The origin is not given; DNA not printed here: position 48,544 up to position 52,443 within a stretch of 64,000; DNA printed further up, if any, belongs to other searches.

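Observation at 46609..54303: YD-repeat arrays of ~2,600 residues, larger than canonical Rhs cocoons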

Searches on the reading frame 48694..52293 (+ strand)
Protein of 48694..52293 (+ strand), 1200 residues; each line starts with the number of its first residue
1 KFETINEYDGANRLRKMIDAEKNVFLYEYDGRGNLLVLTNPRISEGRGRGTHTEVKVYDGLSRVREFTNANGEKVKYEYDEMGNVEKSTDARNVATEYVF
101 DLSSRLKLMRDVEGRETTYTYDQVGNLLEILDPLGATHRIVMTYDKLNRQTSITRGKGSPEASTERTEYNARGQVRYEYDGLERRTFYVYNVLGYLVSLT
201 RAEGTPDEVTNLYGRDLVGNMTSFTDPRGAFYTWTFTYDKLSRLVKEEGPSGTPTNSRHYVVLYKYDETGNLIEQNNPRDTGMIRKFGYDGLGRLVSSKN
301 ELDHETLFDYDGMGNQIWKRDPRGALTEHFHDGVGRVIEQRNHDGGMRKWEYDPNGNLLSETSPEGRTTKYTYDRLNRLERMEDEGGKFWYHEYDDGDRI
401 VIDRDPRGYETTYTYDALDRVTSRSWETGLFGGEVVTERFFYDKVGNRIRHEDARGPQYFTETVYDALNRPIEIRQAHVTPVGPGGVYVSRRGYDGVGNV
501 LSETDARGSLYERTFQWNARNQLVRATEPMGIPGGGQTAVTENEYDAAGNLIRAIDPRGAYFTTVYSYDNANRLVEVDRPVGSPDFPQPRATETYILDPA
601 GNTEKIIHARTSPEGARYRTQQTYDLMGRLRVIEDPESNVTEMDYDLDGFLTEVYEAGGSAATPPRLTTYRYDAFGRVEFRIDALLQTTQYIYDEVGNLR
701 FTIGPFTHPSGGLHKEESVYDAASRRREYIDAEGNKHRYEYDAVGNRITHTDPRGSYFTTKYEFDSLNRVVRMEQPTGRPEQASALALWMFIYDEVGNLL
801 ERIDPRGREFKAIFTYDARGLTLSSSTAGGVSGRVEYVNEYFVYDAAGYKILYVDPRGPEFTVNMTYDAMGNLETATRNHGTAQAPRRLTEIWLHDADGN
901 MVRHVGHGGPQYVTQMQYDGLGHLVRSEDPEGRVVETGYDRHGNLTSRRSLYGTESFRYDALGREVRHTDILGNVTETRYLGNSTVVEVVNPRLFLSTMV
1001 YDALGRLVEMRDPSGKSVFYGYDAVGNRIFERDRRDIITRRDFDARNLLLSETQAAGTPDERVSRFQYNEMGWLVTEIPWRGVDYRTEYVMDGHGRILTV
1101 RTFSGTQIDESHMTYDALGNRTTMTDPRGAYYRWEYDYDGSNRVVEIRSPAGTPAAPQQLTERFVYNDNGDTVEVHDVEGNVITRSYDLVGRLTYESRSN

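Call 33: search_protein_representatives(protein=window:48694-52293:+)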
Query: 1200 residues. Proteins with E-value up to 0.001 (for the whole library): 61715; up to 1e-10: 34810; up to 1e-30: 9265. The best 150 are listed.
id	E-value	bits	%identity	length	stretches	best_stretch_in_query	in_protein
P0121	8.3e-286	968.0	37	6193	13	55-531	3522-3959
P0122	3.6e-242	823.4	33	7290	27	94-969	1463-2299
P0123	2.3e-236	804.2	35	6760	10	7-1193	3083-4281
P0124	2.1e-229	781.1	40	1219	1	3-1150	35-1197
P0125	5.3e-228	776.5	36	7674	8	2-1196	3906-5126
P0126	3.4e-226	770.5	32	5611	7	115-1194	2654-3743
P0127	6.6e-222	756.3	35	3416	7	7-1194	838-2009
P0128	4.2e-216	737.1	34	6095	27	53-472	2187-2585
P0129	8.0e-216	736.2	35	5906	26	11-531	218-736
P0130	5.6e-202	690.3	35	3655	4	4-1197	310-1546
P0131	1.6e-192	659.0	34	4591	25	6-360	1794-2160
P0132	4.7e-174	597.8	37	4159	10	79-470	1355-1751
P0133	5.2e-174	597.7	35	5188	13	216-424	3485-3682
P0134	2.7e-173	595.3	32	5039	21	77-630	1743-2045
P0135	6.0e-173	594.2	32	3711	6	539-1194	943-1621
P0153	8.3e-145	500.9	30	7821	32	74-422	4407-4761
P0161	3.0e-138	479.3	33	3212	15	6-396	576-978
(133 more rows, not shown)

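Call 37: list_cluster_members(proteins=[P0123, P0125, P0126, P0127, P0121, P0122, P0128, P0131, P0153, P0132])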
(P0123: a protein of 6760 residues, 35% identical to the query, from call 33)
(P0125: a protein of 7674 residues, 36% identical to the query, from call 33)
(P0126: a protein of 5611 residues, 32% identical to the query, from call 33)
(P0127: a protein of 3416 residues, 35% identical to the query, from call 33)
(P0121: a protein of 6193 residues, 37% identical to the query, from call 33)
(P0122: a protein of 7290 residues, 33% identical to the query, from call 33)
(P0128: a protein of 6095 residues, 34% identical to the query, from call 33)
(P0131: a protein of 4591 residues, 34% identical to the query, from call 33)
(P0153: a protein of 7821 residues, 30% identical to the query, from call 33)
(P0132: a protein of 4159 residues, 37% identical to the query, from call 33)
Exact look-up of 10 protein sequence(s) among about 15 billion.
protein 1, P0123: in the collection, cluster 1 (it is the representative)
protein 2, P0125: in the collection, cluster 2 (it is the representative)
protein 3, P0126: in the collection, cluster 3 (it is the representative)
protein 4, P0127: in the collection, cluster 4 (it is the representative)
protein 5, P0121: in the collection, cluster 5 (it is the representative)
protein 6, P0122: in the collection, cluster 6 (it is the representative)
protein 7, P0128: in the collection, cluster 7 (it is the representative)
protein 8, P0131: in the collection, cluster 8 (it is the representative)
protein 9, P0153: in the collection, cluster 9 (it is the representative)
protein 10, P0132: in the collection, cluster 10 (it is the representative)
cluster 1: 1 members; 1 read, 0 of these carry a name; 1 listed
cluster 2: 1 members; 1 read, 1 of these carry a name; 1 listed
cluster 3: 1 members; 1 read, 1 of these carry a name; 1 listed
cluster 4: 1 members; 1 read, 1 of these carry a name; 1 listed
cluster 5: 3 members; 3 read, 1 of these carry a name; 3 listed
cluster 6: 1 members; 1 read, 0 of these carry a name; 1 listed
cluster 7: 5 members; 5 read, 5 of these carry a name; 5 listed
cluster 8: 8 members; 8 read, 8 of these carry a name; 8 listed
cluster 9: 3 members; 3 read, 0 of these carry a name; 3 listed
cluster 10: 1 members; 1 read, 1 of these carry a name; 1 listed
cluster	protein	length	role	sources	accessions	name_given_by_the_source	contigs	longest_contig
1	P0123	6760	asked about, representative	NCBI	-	-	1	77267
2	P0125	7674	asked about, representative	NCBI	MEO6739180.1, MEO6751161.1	MAG: putative Ig domain-containing protein [Chthoniobacteraceae bacterium]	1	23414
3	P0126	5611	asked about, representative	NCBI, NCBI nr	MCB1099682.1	MAG: hypothetical protein KDN22_29190, partial [Verrucomicrobiae bacterium] | hypothetical protein [Verrucomicrobiae bacterium]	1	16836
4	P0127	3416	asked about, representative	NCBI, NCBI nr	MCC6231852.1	MAG: hypothetical protein IT580_04370, partial [Verrucomicrobiales bacterium] | hypothetical protein [Verrucomicrobiales bacterium]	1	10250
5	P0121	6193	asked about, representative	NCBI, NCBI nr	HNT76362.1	MAG TPA: invasin domain 3-containing protein [Anaerolineae bacterium] | invasin domain 3-containing protein [Anaerolineae bacterium]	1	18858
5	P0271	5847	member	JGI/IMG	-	-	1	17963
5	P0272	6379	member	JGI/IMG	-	-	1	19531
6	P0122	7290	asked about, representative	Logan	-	-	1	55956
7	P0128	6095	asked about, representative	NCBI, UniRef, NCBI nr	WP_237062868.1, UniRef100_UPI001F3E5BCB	DUF6531 domain-containing protein [Microbulbifer zhoushanensis] | DUF6531 domain-containing protein n=1 Tax=Microbulbifer zhoushanensis TaxID=2904254 ...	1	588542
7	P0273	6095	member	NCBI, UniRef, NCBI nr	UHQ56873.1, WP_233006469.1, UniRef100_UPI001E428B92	DUF6531 domain-containing protein [Microbulbifer sp. YPW16] | DUF6531 domain-containing protein n=2 Tax=unclassified Microbulbifer TaxID=2619833 ...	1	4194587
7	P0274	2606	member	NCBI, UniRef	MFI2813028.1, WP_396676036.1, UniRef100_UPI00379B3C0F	LysM peptidoglycan-binding domain-containing protein [Microbulbifer sp. JSM ZJ756] | LysM peptidoglycan-binding domain-containing protein n=1 Tax=Microbulbifer sp. JSM ZJ756 ...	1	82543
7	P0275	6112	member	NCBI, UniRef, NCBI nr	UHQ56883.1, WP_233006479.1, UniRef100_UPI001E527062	transglycosylase SLT domain-containing protein [Microbulbifer sp. YPW16] | transglycosylase SLT domain-containing protein n=4 Tax=unclassified Microbulbifer ...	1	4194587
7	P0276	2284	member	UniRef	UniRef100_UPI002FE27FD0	LysM peptidoglycan-binding domain-containing protein n=1 Tax=Microbulbifer sp. M83 ...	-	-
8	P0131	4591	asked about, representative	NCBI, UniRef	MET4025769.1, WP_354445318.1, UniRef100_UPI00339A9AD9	YD repeat-containing protein, partial [Marinobacter sp. MBR-99] | hypothetical protein n=1 Tax=Marinobacter sp. MBR-99 TaxID=3156461 RepID=UPI00339A9AD9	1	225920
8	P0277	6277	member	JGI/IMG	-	YD repeat-containing protein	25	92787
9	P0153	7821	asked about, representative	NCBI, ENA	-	-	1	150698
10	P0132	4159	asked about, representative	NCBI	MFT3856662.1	MAG: Ig-like domain-containing protein [Aquabacterium sp.]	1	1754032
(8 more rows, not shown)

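Call 76: search_protein_families(library=ncbifam, proteins=[P0131, P0161], max_evalue=0.001)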
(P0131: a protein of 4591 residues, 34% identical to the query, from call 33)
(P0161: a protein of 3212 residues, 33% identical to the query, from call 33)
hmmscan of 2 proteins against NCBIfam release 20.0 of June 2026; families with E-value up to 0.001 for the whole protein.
P0131 (4591 aa): 2 families
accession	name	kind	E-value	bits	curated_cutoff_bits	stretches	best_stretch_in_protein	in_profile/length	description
TIGR01643.1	YD_repeat_2x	repeat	6.8e-297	947.6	15.8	25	869-910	1-42/42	YD repeat-containing protein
NF041261.1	RHS_core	equivalog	9.7e-180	600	2000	18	2219-2531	425-734/1261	RHS element core protein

P0161 (3212 aa): 2 families
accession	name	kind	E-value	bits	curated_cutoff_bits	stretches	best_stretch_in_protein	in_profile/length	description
TIGR01643.1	YD_repeat_2x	repeat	3.6e-212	679.4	15.8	17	861-902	1-42/42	YD repeat-containing protein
NF041261.1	RHS_core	equivalog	2.8e-119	399.8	2000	8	1070-1451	385-761/1261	RHS element core protein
